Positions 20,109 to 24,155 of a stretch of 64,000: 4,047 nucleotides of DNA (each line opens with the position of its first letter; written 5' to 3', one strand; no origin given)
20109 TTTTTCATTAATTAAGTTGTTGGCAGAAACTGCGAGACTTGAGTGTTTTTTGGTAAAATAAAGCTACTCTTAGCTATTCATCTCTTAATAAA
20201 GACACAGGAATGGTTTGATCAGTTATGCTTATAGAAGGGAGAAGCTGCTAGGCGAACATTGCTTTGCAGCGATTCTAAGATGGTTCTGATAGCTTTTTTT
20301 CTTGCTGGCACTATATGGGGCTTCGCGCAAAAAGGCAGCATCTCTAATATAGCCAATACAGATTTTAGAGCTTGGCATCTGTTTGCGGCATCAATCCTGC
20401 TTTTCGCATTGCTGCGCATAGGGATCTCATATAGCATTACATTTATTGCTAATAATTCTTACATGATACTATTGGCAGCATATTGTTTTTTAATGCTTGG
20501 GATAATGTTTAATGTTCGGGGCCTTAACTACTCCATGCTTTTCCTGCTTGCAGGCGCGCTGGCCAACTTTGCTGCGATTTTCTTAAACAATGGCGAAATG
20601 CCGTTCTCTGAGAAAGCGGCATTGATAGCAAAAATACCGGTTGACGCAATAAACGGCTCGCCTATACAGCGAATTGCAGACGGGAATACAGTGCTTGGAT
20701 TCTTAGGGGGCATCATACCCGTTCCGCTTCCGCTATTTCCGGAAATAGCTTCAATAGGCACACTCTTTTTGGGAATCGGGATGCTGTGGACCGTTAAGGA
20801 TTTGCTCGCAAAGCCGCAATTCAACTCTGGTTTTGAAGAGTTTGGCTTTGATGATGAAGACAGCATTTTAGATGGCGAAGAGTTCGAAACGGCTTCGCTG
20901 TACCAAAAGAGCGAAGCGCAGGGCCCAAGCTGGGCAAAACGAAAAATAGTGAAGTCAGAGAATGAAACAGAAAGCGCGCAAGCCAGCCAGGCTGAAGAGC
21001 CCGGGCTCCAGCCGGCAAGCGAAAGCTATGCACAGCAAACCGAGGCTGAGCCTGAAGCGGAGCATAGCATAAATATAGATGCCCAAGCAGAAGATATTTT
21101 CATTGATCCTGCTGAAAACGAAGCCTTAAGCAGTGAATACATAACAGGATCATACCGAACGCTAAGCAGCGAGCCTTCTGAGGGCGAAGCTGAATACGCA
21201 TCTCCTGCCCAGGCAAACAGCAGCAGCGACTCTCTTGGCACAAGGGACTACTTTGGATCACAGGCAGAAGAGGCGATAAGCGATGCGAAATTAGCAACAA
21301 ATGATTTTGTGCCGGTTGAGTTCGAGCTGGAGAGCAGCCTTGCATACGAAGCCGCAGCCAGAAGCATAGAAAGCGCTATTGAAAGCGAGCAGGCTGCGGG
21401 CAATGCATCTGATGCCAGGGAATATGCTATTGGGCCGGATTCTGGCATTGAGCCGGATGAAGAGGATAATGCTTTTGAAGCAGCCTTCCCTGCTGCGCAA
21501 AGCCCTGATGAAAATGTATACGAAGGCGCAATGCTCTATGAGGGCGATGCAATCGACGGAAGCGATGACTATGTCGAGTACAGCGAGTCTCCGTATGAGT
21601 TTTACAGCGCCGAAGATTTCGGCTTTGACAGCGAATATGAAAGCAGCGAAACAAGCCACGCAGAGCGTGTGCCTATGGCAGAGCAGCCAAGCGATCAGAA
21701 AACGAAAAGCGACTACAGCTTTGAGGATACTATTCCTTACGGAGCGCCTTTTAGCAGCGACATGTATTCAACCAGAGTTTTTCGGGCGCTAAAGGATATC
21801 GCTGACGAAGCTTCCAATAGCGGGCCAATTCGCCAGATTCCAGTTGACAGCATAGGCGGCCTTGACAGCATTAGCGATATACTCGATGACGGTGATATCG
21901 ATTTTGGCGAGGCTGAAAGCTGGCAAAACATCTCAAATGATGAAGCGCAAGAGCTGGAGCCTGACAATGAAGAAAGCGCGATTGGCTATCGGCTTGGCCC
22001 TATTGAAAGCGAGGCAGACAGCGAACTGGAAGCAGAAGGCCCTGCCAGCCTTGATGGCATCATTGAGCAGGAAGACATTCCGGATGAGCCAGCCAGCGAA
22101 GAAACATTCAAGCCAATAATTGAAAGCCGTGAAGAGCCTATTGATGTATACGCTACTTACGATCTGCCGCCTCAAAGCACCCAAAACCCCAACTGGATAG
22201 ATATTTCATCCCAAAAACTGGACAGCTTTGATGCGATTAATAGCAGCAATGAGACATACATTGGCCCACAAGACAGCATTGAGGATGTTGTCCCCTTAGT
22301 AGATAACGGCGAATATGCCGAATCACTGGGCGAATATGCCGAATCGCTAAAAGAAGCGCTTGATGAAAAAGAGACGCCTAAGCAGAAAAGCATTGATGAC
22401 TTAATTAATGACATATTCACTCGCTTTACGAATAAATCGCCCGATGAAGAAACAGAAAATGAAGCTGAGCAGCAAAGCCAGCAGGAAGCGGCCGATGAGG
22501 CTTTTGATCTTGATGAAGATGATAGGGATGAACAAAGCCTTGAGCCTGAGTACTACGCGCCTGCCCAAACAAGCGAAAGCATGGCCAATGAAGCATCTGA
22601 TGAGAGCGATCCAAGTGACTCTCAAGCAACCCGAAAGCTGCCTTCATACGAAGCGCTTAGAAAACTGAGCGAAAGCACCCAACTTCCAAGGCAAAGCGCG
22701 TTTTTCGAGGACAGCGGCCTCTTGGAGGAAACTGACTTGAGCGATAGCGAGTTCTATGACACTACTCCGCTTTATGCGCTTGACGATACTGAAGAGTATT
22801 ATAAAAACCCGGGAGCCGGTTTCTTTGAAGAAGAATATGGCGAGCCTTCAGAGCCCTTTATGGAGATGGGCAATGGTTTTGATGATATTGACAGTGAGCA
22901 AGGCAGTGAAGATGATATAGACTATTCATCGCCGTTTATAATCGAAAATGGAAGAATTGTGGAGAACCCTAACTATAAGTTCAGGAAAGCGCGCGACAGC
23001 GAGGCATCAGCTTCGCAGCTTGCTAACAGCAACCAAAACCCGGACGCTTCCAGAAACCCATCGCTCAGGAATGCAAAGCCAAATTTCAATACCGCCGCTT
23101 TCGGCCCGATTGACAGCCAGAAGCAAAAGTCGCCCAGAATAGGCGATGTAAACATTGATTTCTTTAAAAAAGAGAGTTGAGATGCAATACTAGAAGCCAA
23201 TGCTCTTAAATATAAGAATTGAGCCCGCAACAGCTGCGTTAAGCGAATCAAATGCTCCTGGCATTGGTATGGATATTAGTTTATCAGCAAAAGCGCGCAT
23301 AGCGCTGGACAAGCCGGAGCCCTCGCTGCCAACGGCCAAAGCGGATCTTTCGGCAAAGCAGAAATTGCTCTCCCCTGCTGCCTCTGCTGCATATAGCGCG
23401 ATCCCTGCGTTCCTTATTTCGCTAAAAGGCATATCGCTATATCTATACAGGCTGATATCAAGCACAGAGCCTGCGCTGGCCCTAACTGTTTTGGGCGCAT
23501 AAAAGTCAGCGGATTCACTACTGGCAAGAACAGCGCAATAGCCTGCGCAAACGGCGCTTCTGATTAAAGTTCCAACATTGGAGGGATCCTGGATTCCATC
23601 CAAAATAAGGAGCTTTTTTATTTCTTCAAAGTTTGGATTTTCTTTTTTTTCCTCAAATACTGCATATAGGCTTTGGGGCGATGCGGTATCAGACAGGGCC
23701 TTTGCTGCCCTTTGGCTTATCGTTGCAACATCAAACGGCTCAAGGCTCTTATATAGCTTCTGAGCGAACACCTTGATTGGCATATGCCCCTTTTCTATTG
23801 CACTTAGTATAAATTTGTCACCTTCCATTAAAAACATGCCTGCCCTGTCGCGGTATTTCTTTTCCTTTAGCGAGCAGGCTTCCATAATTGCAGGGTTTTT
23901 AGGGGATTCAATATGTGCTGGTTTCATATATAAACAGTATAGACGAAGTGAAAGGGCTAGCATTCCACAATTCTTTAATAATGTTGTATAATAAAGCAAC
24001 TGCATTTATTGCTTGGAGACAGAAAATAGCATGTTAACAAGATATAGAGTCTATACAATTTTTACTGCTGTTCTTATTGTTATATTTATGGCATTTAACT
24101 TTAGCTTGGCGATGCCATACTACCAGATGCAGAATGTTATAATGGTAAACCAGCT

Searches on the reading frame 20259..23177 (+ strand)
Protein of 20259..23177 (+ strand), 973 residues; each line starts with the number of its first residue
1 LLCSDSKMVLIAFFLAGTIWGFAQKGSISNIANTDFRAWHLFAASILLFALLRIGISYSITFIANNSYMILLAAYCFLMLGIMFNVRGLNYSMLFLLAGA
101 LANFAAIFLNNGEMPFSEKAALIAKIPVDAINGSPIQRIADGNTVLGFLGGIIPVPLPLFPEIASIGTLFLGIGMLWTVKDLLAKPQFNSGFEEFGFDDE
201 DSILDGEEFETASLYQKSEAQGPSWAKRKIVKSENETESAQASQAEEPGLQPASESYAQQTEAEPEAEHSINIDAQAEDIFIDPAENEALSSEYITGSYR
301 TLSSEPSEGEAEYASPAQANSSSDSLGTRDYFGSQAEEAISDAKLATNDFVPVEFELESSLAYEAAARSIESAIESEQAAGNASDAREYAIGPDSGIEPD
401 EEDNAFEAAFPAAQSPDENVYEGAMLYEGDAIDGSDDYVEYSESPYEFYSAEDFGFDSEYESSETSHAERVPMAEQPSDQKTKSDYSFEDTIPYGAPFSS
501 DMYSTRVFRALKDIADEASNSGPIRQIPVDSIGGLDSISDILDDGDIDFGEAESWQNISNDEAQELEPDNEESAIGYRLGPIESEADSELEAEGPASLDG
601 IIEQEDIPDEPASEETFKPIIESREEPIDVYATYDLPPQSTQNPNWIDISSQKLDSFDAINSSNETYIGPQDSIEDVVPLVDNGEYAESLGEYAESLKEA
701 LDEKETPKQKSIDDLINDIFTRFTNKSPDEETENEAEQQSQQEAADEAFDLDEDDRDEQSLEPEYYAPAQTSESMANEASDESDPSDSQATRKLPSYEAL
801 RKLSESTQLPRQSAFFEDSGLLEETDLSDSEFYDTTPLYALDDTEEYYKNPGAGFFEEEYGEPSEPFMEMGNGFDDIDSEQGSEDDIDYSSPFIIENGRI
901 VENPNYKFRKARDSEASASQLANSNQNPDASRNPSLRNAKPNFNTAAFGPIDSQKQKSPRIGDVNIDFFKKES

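Call 15: search_protein_families(library=pfam, proteins=[window:20259-23177:+], max_evalue=0.001)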
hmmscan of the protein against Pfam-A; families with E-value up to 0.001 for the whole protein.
window:20259-23177:+ (973 aa): 1 family
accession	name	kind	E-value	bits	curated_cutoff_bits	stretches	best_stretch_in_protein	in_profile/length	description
PF17248.7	DUF5317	-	1.1e-16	61.6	25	1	34-179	2-150/151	Family of unknown function (DUF5317)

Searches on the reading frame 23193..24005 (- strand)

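Call 15: search_protein_families(library=pfam, proteins=[window:23193-24005:-], max_evalue=0.001)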
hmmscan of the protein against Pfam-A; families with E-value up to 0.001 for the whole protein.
window:23193-24005:- (271 aa): 2 families
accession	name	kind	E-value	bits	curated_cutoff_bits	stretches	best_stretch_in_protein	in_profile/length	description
PF00588.24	SpoU_methylase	-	8.6e-30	104.1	29.7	1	132-265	3-141/142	SpoU rRNA Methylase family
PF22435.1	MRM3-like_sub_bind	-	4e-11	43.6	27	1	37-115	1-84/84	MRM3-like substrate binding domain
